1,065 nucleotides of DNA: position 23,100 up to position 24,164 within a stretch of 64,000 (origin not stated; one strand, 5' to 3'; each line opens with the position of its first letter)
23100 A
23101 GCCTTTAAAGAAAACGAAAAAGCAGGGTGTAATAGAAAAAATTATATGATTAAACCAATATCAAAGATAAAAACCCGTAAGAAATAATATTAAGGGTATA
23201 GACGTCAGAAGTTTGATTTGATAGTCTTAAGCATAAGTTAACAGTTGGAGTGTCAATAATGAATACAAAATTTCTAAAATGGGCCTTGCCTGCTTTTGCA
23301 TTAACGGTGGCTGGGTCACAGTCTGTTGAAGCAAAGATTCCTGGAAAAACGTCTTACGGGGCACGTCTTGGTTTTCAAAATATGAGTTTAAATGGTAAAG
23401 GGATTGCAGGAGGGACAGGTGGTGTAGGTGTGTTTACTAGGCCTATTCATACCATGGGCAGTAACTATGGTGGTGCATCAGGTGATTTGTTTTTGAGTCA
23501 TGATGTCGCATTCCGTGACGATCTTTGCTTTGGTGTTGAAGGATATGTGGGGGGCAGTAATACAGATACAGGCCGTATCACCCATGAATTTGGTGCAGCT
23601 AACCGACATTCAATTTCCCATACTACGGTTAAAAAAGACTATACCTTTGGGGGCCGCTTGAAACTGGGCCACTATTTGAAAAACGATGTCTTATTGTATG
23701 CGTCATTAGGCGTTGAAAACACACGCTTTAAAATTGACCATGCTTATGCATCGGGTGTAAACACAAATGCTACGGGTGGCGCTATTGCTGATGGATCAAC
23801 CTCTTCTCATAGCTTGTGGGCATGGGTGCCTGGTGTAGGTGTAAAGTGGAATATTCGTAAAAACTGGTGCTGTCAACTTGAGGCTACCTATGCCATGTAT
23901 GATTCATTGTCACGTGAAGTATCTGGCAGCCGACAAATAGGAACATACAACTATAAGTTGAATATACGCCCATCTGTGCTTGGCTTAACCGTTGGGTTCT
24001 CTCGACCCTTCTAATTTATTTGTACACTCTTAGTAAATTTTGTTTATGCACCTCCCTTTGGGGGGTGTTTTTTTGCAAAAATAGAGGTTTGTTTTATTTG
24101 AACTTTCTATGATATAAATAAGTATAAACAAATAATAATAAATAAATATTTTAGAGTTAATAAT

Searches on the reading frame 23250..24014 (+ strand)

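Call 104: search_protein_families(library=pfam, proteins=[window:23250-24014:+], max_evalue=0.00001)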
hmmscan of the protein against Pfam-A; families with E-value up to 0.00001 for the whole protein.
window:23250-24014:+ (254 aa): 1 family
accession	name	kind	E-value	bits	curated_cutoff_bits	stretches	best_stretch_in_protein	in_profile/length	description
PF13505.12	OMP_b-brl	-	2.7e-06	28.1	28.7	1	34-231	20-158/175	Outer membrane protein beta-barrel domain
